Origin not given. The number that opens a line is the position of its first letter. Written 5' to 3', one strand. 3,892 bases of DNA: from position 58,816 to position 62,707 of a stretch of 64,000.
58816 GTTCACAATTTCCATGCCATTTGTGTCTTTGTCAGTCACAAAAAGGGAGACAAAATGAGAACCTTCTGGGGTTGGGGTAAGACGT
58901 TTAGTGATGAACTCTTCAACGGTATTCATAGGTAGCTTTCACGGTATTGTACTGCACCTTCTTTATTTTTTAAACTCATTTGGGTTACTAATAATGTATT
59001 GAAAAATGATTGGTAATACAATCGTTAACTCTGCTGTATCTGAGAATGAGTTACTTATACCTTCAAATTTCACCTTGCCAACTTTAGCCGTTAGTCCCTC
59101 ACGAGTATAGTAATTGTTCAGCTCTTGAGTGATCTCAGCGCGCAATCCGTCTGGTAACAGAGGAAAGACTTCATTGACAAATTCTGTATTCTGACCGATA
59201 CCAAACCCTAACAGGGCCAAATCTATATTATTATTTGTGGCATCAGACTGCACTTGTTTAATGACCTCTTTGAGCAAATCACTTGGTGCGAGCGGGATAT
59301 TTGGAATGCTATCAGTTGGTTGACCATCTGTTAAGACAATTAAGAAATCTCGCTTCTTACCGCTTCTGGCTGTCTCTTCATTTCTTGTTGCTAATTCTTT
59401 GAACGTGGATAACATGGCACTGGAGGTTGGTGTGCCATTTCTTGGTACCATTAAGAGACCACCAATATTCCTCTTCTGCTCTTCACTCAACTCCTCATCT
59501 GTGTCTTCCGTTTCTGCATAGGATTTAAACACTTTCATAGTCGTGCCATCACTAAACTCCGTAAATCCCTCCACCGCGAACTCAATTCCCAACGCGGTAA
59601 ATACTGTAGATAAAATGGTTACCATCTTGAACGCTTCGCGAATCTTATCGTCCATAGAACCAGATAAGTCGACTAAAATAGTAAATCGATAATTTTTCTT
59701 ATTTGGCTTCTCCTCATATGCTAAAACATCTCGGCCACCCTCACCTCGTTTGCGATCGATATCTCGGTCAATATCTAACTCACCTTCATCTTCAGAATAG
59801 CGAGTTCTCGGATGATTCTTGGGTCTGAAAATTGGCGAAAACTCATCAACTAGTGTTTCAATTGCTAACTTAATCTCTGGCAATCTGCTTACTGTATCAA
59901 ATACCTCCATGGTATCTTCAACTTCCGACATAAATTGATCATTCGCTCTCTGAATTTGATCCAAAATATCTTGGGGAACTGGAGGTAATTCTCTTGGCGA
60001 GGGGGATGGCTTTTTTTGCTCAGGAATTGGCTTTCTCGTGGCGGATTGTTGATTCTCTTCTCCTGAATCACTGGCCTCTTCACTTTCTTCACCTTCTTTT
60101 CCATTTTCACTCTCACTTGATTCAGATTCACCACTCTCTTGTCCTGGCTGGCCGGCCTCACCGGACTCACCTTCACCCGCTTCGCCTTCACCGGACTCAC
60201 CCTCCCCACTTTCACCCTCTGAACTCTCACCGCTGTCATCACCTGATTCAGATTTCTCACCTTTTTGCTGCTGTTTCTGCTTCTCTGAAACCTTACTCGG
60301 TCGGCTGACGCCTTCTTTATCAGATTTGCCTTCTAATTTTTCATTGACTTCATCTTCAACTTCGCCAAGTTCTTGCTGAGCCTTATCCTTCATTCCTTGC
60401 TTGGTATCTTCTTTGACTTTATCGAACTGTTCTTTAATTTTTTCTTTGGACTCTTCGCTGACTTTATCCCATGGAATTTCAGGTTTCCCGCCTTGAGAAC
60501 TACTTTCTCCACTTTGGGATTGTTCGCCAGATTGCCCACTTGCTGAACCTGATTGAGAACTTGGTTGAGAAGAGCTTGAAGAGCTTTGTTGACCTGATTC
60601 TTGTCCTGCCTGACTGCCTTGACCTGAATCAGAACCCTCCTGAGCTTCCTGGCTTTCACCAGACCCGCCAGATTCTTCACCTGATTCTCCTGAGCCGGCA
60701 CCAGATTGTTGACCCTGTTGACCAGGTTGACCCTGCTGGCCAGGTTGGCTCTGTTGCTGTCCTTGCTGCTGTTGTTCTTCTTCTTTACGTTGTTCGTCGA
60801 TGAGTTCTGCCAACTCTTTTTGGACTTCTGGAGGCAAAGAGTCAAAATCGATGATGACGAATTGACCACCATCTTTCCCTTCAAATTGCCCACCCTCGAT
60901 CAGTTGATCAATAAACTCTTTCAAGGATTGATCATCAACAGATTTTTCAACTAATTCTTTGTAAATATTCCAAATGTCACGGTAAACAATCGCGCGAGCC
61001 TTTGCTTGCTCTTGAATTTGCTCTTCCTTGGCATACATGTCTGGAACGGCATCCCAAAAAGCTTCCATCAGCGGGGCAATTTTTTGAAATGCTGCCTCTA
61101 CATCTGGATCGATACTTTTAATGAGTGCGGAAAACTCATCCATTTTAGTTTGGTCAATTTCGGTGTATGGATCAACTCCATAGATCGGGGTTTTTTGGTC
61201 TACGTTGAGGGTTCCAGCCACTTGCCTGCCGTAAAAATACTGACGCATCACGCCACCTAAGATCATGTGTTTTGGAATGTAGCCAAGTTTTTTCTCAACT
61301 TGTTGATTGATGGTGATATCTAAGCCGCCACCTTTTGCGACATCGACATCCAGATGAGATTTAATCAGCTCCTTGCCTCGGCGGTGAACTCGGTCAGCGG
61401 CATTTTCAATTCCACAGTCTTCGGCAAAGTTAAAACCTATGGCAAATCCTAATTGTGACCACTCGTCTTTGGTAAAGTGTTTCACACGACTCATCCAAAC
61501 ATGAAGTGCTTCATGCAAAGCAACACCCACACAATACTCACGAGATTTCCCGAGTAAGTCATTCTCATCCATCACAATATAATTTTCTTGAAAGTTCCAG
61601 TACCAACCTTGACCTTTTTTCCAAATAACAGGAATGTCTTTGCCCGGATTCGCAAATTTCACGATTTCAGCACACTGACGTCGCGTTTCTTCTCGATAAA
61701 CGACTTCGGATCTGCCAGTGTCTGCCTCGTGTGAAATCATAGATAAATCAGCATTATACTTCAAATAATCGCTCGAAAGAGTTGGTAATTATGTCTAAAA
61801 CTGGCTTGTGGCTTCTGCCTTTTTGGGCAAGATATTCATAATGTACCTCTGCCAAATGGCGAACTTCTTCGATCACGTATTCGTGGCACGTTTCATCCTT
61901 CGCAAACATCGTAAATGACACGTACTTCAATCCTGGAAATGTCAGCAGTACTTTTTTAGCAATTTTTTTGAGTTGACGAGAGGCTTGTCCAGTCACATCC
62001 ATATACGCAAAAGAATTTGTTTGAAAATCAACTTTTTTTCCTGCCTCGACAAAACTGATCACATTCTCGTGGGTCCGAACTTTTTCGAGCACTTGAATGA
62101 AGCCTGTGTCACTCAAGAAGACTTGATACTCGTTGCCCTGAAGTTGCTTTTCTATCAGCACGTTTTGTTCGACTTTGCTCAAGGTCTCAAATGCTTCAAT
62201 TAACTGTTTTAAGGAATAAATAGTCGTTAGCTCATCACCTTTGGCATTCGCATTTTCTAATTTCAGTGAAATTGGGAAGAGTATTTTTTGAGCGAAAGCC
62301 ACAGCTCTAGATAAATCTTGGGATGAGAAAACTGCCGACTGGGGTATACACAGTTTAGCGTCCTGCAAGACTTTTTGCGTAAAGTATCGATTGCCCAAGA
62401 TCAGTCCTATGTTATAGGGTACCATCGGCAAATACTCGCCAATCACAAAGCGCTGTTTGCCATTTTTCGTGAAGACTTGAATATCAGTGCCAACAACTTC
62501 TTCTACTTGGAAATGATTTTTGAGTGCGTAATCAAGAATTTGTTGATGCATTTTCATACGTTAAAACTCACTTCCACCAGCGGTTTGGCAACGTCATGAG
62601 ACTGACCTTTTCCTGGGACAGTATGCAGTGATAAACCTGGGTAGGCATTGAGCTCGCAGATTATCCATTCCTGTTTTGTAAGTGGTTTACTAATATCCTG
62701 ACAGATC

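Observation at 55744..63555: Six-gene operon: two paralogous ATP-grasp ligases + HExxH-peptidase/VWA protein + MoxR-like AAA_5 ATPase + two unknown acidic proteins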

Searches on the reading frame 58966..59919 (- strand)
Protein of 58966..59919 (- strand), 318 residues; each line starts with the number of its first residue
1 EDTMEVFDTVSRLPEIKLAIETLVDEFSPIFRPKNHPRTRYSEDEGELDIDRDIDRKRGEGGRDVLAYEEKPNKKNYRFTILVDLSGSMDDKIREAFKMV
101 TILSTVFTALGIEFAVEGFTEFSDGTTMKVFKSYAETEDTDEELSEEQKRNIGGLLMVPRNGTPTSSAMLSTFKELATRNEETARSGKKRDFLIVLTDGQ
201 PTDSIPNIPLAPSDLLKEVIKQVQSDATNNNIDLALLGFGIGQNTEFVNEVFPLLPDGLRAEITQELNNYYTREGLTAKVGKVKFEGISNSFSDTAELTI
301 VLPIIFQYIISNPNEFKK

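Call 99: search_solved_structures(query=A12, max_evalue=1)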
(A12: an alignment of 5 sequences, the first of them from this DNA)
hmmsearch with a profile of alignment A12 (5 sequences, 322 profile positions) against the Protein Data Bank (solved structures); distinct sequences matched with E-value up to 1: 9.
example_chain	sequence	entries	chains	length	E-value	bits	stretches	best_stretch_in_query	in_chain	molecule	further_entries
9qhd_G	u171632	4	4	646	6.3e-05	25.6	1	13-207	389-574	Nitric oxide reductase NorD protein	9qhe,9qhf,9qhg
6qt8_A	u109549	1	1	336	0.00017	24.1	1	18-128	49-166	Midasin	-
4hql_A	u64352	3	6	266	0.00072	22.1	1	142-252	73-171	Sporozoite surface protein 2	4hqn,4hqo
9uka_G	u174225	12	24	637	0.002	20.6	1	21-126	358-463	Cobaltochelatase subunit CobT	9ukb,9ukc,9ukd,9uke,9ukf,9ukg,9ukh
9qh6_G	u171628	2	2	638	0.0067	18.9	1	13-207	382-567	von Willebrand factor, type A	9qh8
21vt_A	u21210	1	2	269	0.011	18.2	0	81-127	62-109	Cobaltochelatase subunit CobT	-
8ql1_A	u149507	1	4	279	0.012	18.1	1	65-166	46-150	NDE1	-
9c4f_I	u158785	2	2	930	0.17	14.3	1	163-224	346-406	Inter-alpha-trypsin inhibitor heavy chain H4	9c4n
4f1j_A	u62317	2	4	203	0.5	12.8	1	156-212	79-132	Thrombospondin related anonymous protein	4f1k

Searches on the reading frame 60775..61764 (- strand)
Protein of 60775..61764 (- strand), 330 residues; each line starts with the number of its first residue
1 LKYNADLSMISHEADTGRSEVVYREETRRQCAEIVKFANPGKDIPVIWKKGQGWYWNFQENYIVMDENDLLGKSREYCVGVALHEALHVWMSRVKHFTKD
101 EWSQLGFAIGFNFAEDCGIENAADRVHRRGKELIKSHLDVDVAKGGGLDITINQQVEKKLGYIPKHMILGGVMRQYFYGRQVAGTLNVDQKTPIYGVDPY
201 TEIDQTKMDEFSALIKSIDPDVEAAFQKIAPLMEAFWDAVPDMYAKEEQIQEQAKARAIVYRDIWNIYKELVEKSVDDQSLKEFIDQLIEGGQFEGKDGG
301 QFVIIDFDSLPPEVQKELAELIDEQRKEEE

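Call 41: find_homologous_proteins(query=window:60775-61764:-, max_evalue=0.001)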
Query window:60775-61764:- (330 aa): 1 proteins with E <= 0.001 among 1106 candidates.
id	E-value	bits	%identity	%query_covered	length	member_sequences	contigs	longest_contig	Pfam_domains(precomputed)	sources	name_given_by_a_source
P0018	4.3e-66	242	97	37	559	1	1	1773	-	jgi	jgi:hypothetical protein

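Call 45: search_solved_structures(query=window:60775-61764:-, max_evalue=10)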
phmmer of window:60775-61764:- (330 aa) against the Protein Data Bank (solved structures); distinct sequences matched with E-value up to 10: 2.
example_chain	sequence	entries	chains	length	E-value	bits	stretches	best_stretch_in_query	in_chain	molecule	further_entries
5c8g_A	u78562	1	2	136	0.51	12.9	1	225-295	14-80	PP-BRD20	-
9cpc_1F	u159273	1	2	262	0.64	12.6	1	189-248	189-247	EF-hand calcium binding domain 1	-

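Call 54: search_protein_families(library=pfam, proteins=[window:60775-61764:-], max_evalue=1)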
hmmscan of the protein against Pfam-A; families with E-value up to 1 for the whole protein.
window:60775-61764:- (330 aa): 5 families
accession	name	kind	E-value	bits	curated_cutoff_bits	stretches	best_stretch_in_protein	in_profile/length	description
PF01433.26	Peptidase_M1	-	0.042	13.9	27.7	1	58-127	47-115/218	Peptidase family M1 domain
PF14532.12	Sigma54_activ_2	-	0.065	13.9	25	1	294-327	65-98/138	Sigma-54 interaction domain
PF02697.20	VAPB_antitox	-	0.077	14.2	27.9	1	267-329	9-68/69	Putative antitoxin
PF19416.4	Astro_VPg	-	0.096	14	25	1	267-290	40-63/104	Astrovirus VPg protein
PF15112.11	DUF4559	-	0.15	12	27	1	212-289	160-233/305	Domain of unknown function (DUF4559)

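Call 60: search_dna_similar(query=window:60775-61764:-, collection=phages, mode=protein, max_evalue=0.01, max_rows=15)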
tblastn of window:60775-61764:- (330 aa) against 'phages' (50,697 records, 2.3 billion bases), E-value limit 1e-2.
No match.

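Call 87: search_protein_families(library=pfam, alignment_id=A10, max_evalue=1)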
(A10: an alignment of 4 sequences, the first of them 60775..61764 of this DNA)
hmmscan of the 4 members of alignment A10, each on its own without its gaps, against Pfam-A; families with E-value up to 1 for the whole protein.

A. member 1, window:60775-61764:- (330 aa): 5 families
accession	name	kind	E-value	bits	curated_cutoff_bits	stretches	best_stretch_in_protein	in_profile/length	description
PF01433.26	Peptidase_M1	-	0.042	13.9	27.7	1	58-127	47-115/218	Peptidase family M1 domain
PF14532.12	Sigma54_activ_2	-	0.065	13.9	25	1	294-327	65-98/138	Sigma-54 interaction domain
PF02697.20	VAPB_antitox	-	0.077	14.2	27.9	1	267-329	9-68/69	Putative antitoxin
PF19416.4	Astro_VPg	-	0.096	14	25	1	267-290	40-63/104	Astrovirus VPg protein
PF15112.11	DUF4559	-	0.15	12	27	1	212-289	160-233/305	Domain of unknown function (DUF4559)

B. families by the number of members that match (of 4 scanned): 10 families
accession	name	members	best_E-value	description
PF01433.26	Peptidase_M1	2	0.014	Peptidase family M1 domain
PF15112.11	DUF4559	2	0.11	Domain of unknown function (DUF4559)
PF17035.10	BET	1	0.062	Bromodomain extra-terminal - transcription regulation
PF14532.12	Sigma54_activ_2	1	0.065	Sigma-54 interaction domain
PF02697.20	VAPB_antitox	1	0.077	Putative antitoxin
PF19416.4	Astro_VPg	1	0.096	Astrovirus VPg protein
PF10263.15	SprT-like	1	0.11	SprT-like family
PF00952.22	Bunya_nucleocap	1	0.14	Bunyavirus nucleocapsid (N) protein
PF23052.1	KH_N4BP1_2nd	1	0.21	N4BP1, second type I KH-domain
PF20242.3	Emfourin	1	0.21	Emfourin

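Call 88: search_protein_families(library=ncbifam, alignment_id=A10, max_evalue=1)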
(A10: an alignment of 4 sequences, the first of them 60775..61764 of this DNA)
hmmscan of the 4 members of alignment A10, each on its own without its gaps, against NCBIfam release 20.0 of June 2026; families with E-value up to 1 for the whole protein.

A. member 1, window:60775-61764:- (330 aa): 1 family
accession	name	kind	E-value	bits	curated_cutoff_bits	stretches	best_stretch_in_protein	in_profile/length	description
NF008685.0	PRK11702.1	equivalog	0.0087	16.8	115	1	95-136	11-52/108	hypothetical protein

B. families by the number of members that match (of 4 scanned): 2 families
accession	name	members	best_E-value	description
NF008685.0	PRK11702.1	1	0.0087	hypothetical protein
NF052625.1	Rick_Sca2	1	0.15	surface cell antigen Sca2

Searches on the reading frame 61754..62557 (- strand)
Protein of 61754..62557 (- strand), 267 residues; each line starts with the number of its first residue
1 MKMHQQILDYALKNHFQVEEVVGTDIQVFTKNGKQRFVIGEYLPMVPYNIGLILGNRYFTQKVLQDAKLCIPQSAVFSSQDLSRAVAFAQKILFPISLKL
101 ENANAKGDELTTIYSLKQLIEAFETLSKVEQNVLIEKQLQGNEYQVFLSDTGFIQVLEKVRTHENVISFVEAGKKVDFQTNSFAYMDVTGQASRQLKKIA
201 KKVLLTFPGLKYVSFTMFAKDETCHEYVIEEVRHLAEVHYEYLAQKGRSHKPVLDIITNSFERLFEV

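Call 4: search_protein_families(library=pfam, proteins=[window:61754-62557:-], max_evalue=0.01)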
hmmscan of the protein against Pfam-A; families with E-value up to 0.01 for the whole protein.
window:61754-62557:- (267 aa): 2 families
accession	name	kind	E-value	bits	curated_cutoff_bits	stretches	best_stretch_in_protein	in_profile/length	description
PF07478.18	Dala_Dala_lig_C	-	2.6e-06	27.5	24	1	110-217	52-161/204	D-ala D-ala ligase C-terminus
PF02222.28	ATP-grasp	-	0.0047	17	27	1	63-223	2-153/179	ATP-grasp domain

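Call 8: search_protein_families(library=phrogs, proteins=[window:61754-62557:-], max_evalue=0.001)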
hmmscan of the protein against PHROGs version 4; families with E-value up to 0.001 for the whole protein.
window:61754-62557:- (267 aa): 0 families

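Call 19: search_protein_families(library=padloc, proteins=[window:61754-62557:-], max_evalue=0.01)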
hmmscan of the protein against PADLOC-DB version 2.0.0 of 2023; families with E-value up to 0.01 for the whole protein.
window:61754-62557:- (267 aa): 0 families

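Call 33: search_protein_families(library=ncbifam, proteins=[window:61754-62557:-], max_evalue=0.01)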
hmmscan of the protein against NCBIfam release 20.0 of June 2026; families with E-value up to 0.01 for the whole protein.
window:61754-62557:- (267 aa): 8 families
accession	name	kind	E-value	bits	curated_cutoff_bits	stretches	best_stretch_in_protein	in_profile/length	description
TIGR02068.2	cya_phycin_syn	equivalog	2.4e-10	39.1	850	1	55-160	212-315/862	cyanophycin synthetase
NF010623.0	PRK14016.1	subfamily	2.2e-09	36.1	877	1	56-155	214-311/871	cyanophycin synthetase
NF002688.0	PRK02471.1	equivalog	4.8e-07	28.5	425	1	47-161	480-595/756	bifunctional glutamate--cysteine ligase GshA/glutathione synthetase GshB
TIGR01205.1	D_ala_D_alaTIGR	subfamily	9.7e-07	28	245.65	1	56-231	106-282/318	D-alanine--D-alanine ligase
NF002378.0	PRK01372.1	subfamily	1.8e-06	26.9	243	1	57-204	101-241/305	D-alanine--D-alanine ligase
TIGR01435.1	glu_cys_lig_rel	equivalog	8.4e-06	24.3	656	1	48-161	461-571/719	bifunctional glutamate--cysteine ligase/glutathione synthetase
NF000091.3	D_ala_D_ser_VanG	exception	6.2e-05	22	495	1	58-222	137-301/344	D-alanine--D-serine ligase VanG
NF000207.3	D_ala_D_ser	equivalog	0.0025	17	520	1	74-215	150-292/342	D-alanine--D-serine ligase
